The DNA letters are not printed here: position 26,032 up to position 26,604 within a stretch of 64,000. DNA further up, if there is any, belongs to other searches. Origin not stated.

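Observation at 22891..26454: Mirror-symmetric DsrE-TusA-[SQR-like]-TusA-DsrE sulfur module bracketed by duplicated leader + Cys4 zinc-ribbon genes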

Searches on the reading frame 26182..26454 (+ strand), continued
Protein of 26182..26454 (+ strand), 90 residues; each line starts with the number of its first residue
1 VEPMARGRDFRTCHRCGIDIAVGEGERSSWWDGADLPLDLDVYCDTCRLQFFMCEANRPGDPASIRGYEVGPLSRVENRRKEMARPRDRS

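Call 60: search_protein_families(library=pfam, proteins=[L011:3634-4164:+, L025:7411-7905:+, L039:7416-7913:+, L060:374-877:+, L078:4411-4914:+, L009:8274-9833:-, L019:8269-9951:-, L023:8272-9894:-, L044:8294-9478:-, L025:8262-9071:-], max_evalue=0.001)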
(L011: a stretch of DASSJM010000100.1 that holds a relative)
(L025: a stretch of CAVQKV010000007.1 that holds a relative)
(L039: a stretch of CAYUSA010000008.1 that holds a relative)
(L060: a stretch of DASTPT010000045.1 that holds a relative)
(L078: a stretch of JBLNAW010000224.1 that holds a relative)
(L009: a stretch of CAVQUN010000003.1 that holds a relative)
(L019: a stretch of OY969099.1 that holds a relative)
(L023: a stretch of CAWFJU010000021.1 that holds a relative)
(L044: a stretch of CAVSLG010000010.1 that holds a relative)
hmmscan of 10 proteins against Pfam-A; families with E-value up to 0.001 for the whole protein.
L011:3634-4164:+ (176 aa): 1 family
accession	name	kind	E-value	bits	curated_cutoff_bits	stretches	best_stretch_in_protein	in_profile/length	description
PF02082.26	Rrf2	-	1.2e-26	93.8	30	1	17-147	1-130/132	Iron-dependent Transcriptional regulator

L025:7411-7905:+ (164 aa): 1 family
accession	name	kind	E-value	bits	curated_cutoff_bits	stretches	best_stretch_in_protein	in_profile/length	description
PF02082.26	Rrf2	-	5.4e-27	95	30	1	5-135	1-130/132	Iron-dependent Transcriptional regulator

L039:7416-7913:+ (165 aa): 1 family
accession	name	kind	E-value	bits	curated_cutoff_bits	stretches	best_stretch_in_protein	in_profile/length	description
PF02082.26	Rrf2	-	3.4e-27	95.6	30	1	5-135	1-130/132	Iron-dependent Transcriptional regulator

L060:374-877:+ (167 aa): 1 family
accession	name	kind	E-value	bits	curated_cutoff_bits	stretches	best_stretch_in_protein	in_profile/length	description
PF02082.26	Rrf2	-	1.6e-26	93.5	30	1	5-135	1-130/132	Iron-dependent Transcriptional regulator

L078:4411-4914:+ (167 aa): 1 family
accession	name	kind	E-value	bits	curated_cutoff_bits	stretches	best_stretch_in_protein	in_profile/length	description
PF02082.26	Rrf2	-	2.6e-27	96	30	1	5-135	1-130/132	Iron-dependent Transcriptional regulator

L009:8274-9833:- (519 aa): 2 families
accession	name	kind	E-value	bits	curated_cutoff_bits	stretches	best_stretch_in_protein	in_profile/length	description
PF02518.31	HATPase_c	-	1e-29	103.6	26.4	1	387-497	2-110/111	Histidine kinase-, DNA gyrase B-, and HSP90-like ATPase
PF00512.31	HisKA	-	4.8e-20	71.8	26.9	1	276-343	1-65/66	His Kinase A (phospho-acceptor) domain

L019:8269-9951:- (560 aa): 3 families
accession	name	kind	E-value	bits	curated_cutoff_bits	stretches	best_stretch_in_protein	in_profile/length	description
PF07969.17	Amidohydro_3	-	6.6e-96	323.1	29.7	1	58-555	1-472/472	Amidohydrolase family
PF01979.26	Amidohydro_1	-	9.6e-14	51.8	25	1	331-551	133-342/345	Amidohydrolase family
PF22039.1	HUTI_composite_bact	-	7.8e-06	25.8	25.5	1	32-50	2-20/26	Imidazolonepropionase-like composite domain, bacteria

L023:8272-9894:- (540 aa): 3 families
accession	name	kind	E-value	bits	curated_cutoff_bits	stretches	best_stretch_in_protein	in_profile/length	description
PF07969.17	Amidohydro_3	-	5.5e-80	270.6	29.7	1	56-538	5-472/472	Amidohydrolase family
PF01979.26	Amidohydro_1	-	2.6e-12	47.1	25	1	322-536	134-340/345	Amidohydrolase family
PF22039.1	HUTI_composite_bact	-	0.0001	22.3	25.5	1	26-46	2-22/26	Imidazolonepropionase-like composite domain, bacteria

L044:8294-9478:- (394 aa): 1 family
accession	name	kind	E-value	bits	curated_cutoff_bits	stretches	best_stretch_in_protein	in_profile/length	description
PF00999.27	Na_H_Exchanger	-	9.5e-48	163.4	26.2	1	17-370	3-368/375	Sodium/hydrogen exchanger, transmembrane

L025:8262-9071:- (269 aa): 1 family
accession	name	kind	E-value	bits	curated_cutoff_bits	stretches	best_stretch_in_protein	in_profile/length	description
PF01969.22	Ni_insertion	-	4.4e-73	247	22.1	1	4-239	1-238/375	Nickel insertion protein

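Call 64: predict_structure(alignment_id=A8)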
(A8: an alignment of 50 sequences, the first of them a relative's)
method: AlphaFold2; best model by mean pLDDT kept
length: 90 residues; sequences in the alignment: 50
mean_pLDDT: 79.4   pTM: 0.67
mean pLDDT of the five models: 79.4, 73.5, 71.9, 70.2, 57.2
residues with pLDDT >= 90: 4; 70-90: 68; 50-70: 17; < 50: 1
segments of 3 or more residues with pLDDT < 50: none
pLDDT, mean of each block of 10 residues (from residue 1): 74 76 67 84 87 84 88 89 67
secondary structure, 60 per line:
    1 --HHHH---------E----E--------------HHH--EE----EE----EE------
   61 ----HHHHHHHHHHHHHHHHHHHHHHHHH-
elements in order: H3-6 H65-89

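Call 68: fold_search(model_id=the predicted structure, library=pdb)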
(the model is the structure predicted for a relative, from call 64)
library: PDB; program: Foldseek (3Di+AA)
matches with E <= 10: 8; with E <= 0.001: 0
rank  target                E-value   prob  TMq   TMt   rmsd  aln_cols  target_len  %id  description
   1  1q7e                  4.8e+00  0.02  0.20  0.06  11.7        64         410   12  Crystal Structure of YfdW protein from E. coli (released 2003-09-30)
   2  1q6y                  4.8e+00  0.02  0.21  0.06  11.7        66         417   12  Hypothetical protein YfdW from E. coli bound to Coenzyme A (released 2003-09-30)
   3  1pt5_A                5.5e+00  0.01  0.20  0.06  11.8        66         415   12  Crystal structure of gene yfdW of E. coli (released 2003-09-09)
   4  6s0m_B                5.8e+00  0.01  0.19  0.12  11.9        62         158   14  Structural and dynamic studies provide insights into specificity and allosteric regulation of Ribonuclease AS, a key e (released 2019-08-28)
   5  8k3d_A                7.7e+00  0.02  0.27  0.24   6.1        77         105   16  Crystal structure of NRF1 DBD bound to DNA (released 2023-12-06)
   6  9tvu_X                8.2e+00  0.03  0.26  0.22  10.2        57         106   16  Structure of the Chlamydomonas reinhardtii chlororibosome (released 2026-02-18)
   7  1es0_A                9.4e+00  0.06  0.29  0.15   5.5        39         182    8  CRYSTAL STRUCTURE OF THE MURINE CLASS II ALLELE I-A(G7) COMPLEXED WITH THE GLUTAMIC ACID DECARBOXYLASE (GAD65) PEPTIDE (released 2000-06-28)
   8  1lqu_A                9.4e+00  0.02  0.27  0.07   9.0        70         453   14  Mycobacterium tuberculosis FprA in complex with NADPH (released 2002-07-31)

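Call 71: find_homologous_proteins(query=L001:7914-9071:+, max_evalue=1e-20)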
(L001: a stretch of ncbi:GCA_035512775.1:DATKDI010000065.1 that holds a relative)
Query L001:7914-9071:+ (386 aa): 5516 proteins with E <= 1e-20 among 8000 candidates; the best 120 are listed.
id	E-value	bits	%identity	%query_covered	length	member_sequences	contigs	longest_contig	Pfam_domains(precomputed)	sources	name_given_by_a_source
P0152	9.0e-244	827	94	100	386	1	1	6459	PF07992.21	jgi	jgi:sulfide:quinone oxidoreductase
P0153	2.4e-242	822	93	100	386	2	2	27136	PF21706.4,PF07992.21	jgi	jgi:sulfide:quinone oxidoreductase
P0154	5.6e-242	821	94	100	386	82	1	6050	PF07992.21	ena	-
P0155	1.5e-241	819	93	100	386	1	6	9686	PF21706.4,PF07992.21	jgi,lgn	jgi:sulfide:quinone oxidoreductase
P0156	1.9e-241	819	93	100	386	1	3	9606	PF21706.4,PF07992.21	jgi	jgi:sulfide:quinone oxidoreductase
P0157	2.3e-241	819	93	100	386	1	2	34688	PF21706.4,PF07992.21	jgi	jgi:sulfide:quinone oxidoreductase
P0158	9.3e-241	817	92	100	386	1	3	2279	PF21706.4,PF07992.21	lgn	-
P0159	2.3e-240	816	92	100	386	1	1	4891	PF21706.4,PF07992.21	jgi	jgi:sulfide:quinone oxidoreductase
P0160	8.5e-236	801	90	100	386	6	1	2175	PF21706.4,PF07992.21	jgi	jgi:sulfide:quinone oxidoreductase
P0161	3.9e-235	798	91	100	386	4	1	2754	PF21706.4,PF07992.21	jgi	jgi:sulfide:quinone oxidoreductase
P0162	2.1e-234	796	91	95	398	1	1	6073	PF21706.4,PF07992.21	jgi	jgi:sulfide:quinone oxidoreductase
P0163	6.5e-233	791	90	99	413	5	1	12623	PF21706.4,PF07992.21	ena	-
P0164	1.1e-232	790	89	99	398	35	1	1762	PF21706.4,PF07992.21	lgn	-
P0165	6.1e-232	788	90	96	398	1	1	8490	PF21706.4,PF07992.21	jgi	jgi:sulfide:quinone oxidoreductase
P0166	3.5e-231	785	90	99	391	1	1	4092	PF21706.4,PF07992.21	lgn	-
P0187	4.7e-218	742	83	99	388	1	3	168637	PF07992.21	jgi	jgi:sulfide:quinone oxidoreductase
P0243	3.4e-207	706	80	100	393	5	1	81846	PF07992.21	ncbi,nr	ncbi:MAG TPA: FAD/NAD(P)-binding oxidoreductase [Actinomycetota bacterium]|nr:FAD/NAD(P)-binding oxi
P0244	3.4e-207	706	79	99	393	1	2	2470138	PF07992.21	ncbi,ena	-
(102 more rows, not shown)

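Call 72: find_encoding_contigs(protein=P0244, flank=8000, max_places=1)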
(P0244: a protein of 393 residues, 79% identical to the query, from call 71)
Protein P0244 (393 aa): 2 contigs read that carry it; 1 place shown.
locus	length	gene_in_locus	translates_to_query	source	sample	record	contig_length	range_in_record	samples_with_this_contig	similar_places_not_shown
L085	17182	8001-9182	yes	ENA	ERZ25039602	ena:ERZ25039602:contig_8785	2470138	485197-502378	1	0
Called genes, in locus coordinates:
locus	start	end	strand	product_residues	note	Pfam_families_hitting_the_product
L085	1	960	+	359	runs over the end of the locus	PF27675:YCF81_N, PF01938:TRAM (weak)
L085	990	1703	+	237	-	PF01128:IspD, PF12804:NTP_transf_3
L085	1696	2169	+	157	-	PF02542:YgbB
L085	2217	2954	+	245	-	PF08032:SpoU_sub_bind, PF00588:SpoU_methylase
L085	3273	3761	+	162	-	PF07811:TadE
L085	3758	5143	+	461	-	PF07811:TadE (weak), PF13400:Tad, PF00092:VWA (faint), PF13519:VWA_2 (faint)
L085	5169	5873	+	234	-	PF08666:SAF (faint), PF16976:RcpC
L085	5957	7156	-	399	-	PF00067:p450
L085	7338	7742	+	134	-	PF13686:DrsE_2 (weak), PF02635:DsrE (weak), PF13686:DrsE_2 (weak)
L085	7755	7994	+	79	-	PF01206:TusA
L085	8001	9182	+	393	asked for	PF07992:Pyr_redox_2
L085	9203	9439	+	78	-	PF01206:TusA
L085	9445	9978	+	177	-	PF13686:DrsE_2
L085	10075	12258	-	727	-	PF01590:GAF, PF13185:GAF_2, PF13492:GAF_3, PF08447:PAS_3, PF00512:HisKA, PF02518:HATPase_c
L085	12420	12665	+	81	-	PF11662:DUF3263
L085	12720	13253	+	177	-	PF13399:LytR_C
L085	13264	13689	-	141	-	PF00072:Response_reg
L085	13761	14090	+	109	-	PF13560:HTH_31, PF01381:HTH_3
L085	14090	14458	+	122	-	PF09946:DUF2178 (weak)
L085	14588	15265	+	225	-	PF13489:Methyltransf_23 (weak), PF08241:Methyltransf_11, PF08242:Methyltransf_12, PF13649:Methyltransf_25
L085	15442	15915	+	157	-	PF02082:Rrf2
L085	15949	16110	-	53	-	PF18930:DUF5679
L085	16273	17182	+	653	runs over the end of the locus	PF16177:ACAS_N, PF00501:AMP-binding, PF13193:AMP-binding_C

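Call 73: find_encoding_contigs(protein=P0187, flank=8000, max_places=1)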
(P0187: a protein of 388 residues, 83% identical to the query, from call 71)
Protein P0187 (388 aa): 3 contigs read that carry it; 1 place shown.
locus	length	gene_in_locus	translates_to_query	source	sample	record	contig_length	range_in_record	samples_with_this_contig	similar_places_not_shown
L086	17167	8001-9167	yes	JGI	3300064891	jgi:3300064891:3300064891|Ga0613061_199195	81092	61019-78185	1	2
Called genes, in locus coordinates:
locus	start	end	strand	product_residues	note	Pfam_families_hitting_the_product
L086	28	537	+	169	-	PF12724:Flavodoxin_5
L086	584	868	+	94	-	PF13239:2TM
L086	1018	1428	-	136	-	PF00582:Usp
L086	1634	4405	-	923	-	PF00690:Cation_ATPase_N, PF00122:E1-E2_ATPase, PF13246:Cation_ATPase, PF00702:Hydrolase, PF12710:HAD, PF08282:Hydrolase_3 (faint), PF00689:Cation_ATPase_C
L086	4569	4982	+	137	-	PF00582:Usp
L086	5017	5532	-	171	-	PF00571:CBS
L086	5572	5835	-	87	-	PF09851:SHOCT (weak)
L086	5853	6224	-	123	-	-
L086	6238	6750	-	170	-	-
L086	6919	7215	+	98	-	-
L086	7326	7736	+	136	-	PF13686:DrsE_2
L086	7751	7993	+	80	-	PF01206:TusA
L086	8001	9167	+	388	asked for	PF07992:Pyr_redox_2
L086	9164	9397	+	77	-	PF01206:TusA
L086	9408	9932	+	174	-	PF13686:DrsE_2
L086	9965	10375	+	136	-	PF02566:OsmC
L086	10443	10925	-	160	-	PF00011:HSP20, PF17886:ArsA_HSP20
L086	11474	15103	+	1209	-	PF01855:POR_N, PF17147:PFOR_II, PF01558:POR, PF10371:EKR, PF12838:Fer4_7, PF13183:Fer4_8 (weak), PF13484:Fer4_16, PF02775:TPP_enzyme_C, +6 more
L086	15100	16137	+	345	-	PF01180:DHO_dh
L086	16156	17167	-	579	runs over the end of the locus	PF00390:malic, PF03949:Malic_M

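Call 74: find_encoding_contigs(protein=P0243, flank=8000, max_places=1)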
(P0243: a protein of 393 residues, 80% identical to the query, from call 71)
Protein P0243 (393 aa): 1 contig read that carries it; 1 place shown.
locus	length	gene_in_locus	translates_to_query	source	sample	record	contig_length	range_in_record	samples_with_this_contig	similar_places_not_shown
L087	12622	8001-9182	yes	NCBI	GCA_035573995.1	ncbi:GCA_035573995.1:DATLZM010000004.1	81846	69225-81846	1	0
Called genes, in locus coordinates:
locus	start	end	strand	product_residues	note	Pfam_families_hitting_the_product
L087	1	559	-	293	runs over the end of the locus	-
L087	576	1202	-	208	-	PF12680:SnoaL_2 (weak)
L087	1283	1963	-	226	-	PF00571:CBS, PF04972:BON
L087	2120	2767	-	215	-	PF07681:DoxX (faint)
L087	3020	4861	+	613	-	PF00027:cNMP_binding, PF00571:CBS, PF03445:DUF294, PF10335:DUF294_C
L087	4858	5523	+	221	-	PF00929:RNase_T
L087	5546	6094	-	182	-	PF00571:CBS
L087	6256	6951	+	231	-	PF00571:CBS, PF04972:BON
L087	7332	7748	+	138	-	PF13686:DrsE_2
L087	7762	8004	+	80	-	PF01206:TusA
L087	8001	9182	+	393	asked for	PF07992:Pyr_redox_2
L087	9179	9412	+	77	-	PF01206:TusA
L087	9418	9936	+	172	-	PF13686:DrsE_2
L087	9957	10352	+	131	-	PF00571:CBS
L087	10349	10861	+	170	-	PF07291:MauE, PF07681:DoxX (weak)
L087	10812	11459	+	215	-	PF00578:AhpC-TSA, PF08534:Redoxin, PF00085:Thioredoxin (faint), PF13098:Thioredoxin_2 (weak), PF13905:Thioredoxin_8 (weak)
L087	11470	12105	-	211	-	PF00072:Response_reg, PF00196:GerE, PF08281:Sigma70_r4_2 (weak)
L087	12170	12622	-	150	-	?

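Call 88: search_solved_structures(query=A8, max_evalue=10)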
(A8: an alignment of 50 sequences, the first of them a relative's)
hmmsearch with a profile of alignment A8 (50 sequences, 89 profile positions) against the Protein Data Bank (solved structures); distinct sequences matched with E-value up to 10: 2.
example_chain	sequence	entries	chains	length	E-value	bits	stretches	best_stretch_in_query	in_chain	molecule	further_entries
2equ_A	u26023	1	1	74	0.24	14.6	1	13-63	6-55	PHD finger protein 20-like 1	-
21ed_A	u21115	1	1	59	1.1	12.5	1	15-63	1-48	PHD finger protein 20-like protein 1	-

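Call 89: search_protein_families(library=ncbifam, proteins=[P0039, P0044, P0018, P0134, L060:374-877:+], max_evalue=0.01)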
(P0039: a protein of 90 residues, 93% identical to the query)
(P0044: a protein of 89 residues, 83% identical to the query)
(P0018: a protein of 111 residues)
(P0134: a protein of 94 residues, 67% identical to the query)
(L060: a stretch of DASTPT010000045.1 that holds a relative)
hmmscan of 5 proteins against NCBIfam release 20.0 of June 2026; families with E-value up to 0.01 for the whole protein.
P0039 (90 aa): 0 families

P0044 (89 aa): 0 families

P0018 (111 aa): 0 families

P0134 (94 aa): 0 families

L060:374-877:+ (167 aa): 7 families
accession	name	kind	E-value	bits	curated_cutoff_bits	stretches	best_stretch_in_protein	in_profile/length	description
TIGR00738.1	rrf2_super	superfamily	1.7e-26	92.7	73.3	1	5-135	3-131/132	Rrf2 family transcriptional regulator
TIGR02010.1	IscR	equivalog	2.2e-15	56.7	207.55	1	4-135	2-130/135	Fe-S cluster assembly transcriptional regulator IscR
TIGR02944.1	suf_reg_Xantho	equivalog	1.2e-13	51.5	110.65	1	6-133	5-129/130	SUF system Fe-S cluster assembly regulator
NF008110.0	PRK10857.1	equivalog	4.8e-13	49.2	275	1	4-143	2-138/164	Fe-S cluster assembly transcriptional regulator IscR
NF008886.0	PRK11920.1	equivalog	2.3e-12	46.9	193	1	5-135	3-131/153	iron-responsive transcriptional regulator RirA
NF008240.0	PRK11014.1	equivalog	5.9e-12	45.8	182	1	4-136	2-129/141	nitric oxide-sensing transcriptional repressor NsrR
NF047409.1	Cys_reg_CymR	equivalog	6.6e-12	45.7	195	1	5-138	3-127/139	cysteine metabolism transcriptional regulator CymR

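Call 94: search_protein_families(library=pfam, alignment_id=A9, max_evalue=0.001)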
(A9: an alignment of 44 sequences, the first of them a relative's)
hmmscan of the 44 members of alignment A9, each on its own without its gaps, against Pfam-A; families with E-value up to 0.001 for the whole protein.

A. member 1, L001:2140-3000:- (287 aa): 1 family
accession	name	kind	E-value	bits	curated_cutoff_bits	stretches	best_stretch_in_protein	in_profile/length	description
PF01226.23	Form_Nir_trans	-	6.2e-68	229.2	34.6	1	19-277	1-240/240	Formate/nitrite transporter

B. families by the number of members that match (of 44 scanned): 33 families (the first 25 are shown)
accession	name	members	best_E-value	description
PF13686.11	DrsE_2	5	7.5e-21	DsrE/DsrF/DrsH-like family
PF02635.20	DsrE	4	3.5e-15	DsrE/DsrF-like family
PF07731.20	Cu-oxidase_2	3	2.4e-36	Multicopper oxidase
PF13473.12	Cupredoxin_1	3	3.7e-19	Cupredoxin-like domain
PF13549.11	ATP-grasp_5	2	1.2e-55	ATP-grasp domain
PF07732.21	Cu-oxidase_3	2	2.2e-38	Multicopper oxidase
PF00571.33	CBS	2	1.4e-36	CBS domain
PF00582.32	Usp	2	3.6e-33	Universal stress protein family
PF00011.27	HSP20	2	1.8e-22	Hsp20/alpha crystallin family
PF05222.21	AlaDh_PNT_N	2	5.4e-12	Alanine dehydrogenase/PNT, N-terminal domain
PF17886.7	ArsA_HSP20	2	5e-09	HSP20-like domain found in ArsA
PF06525.17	SoxE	2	0.00029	Sulfocyanin (SoxE) domain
PF01226.23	Form_Nir_trans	1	6.2e-68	Formate/nitrite transporter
PF04185.19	Phosphoesterase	1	1.9e-61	Phosphoesterase family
PF00122.25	E1-E2_ATPase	1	1.3e-43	E1-E2 ATPase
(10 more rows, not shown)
